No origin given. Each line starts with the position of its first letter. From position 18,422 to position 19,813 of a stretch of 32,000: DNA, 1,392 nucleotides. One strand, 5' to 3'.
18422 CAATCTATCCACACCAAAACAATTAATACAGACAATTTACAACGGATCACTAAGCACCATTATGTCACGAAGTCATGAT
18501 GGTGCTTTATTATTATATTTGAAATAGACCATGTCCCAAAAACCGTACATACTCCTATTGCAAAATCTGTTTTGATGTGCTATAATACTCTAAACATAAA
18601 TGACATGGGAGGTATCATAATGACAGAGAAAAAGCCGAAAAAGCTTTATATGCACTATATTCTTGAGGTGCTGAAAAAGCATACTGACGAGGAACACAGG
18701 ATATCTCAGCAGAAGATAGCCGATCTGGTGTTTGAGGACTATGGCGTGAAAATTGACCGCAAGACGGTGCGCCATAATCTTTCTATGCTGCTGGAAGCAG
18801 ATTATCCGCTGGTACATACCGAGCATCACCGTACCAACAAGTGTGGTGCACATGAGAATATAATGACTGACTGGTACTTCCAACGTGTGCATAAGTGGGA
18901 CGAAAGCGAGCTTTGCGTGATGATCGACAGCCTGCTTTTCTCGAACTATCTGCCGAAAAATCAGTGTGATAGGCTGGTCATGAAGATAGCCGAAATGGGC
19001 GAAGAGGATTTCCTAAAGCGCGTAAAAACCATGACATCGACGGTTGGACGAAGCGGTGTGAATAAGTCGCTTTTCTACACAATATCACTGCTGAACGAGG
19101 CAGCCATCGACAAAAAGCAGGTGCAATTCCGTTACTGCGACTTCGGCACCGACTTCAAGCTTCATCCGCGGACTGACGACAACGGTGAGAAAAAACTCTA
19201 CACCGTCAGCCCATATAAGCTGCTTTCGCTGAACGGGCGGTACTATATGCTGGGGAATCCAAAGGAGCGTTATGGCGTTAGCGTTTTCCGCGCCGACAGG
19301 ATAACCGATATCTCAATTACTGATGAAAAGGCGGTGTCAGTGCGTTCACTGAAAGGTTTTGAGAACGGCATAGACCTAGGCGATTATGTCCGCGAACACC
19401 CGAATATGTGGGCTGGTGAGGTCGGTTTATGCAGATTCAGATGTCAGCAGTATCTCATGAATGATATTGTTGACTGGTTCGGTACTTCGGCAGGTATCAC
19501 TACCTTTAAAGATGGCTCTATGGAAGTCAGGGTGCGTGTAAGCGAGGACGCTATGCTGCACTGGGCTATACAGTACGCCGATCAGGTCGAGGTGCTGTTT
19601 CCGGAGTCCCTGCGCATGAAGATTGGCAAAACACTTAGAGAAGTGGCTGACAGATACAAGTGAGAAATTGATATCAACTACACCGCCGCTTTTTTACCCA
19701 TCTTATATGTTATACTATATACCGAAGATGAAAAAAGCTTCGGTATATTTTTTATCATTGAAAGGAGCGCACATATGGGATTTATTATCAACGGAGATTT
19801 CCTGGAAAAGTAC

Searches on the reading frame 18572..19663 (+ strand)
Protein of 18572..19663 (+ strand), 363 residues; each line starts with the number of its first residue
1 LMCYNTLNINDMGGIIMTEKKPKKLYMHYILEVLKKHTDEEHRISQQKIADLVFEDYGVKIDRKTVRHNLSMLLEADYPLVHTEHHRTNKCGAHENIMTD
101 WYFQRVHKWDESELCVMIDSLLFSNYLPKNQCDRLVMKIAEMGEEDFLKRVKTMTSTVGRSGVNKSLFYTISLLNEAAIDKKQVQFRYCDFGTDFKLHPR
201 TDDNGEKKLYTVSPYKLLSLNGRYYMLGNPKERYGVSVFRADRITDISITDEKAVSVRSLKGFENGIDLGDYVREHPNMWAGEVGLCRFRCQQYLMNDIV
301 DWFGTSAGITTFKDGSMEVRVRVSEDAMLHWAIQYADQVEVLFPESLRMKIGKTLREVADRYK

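Call 11: search_protein_families(library=pfam, proteins=[window:18572-19663:+], max_evalue=0.01)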
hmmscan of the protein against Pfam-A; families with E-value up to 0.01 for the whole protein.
window:18572-19663:+ (363 aa): 2 families
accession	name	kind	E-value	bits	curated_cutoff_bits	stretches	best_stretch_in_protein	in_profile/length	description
PF13280.12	WYL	-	8.3e-11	42.2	21.8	1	171-248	3-69/70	WYL domain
PF25583.1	WCX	-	2.4e-06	28.2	23.9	1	290-359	8-76/76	WCX domain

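Call 56: search_protein_families(library=padloc, proteins=[window:18572-19663:+], max_evalue=0.001)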
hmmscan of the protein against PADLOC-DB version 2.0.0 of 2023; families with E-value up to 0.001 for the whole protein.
window:18572-19663:+ (363 aa): 2 families
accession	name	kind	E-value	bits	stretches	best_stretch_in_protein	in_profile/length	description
PDLC01652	WYL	-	1.2e-24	85.5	1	170-358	19-161/162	"CAS-I,CAS-II,CAS-III,CAS-IV,CAS-V,CAS-VI; associated_signaling"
PDLC01457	WYL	-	3.7e-14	50.9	1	41-347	16-229/229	"CAS-I,CAS-II,CAS-III,CAS-IV,CAS-V,CAS-VI; associated_signaling"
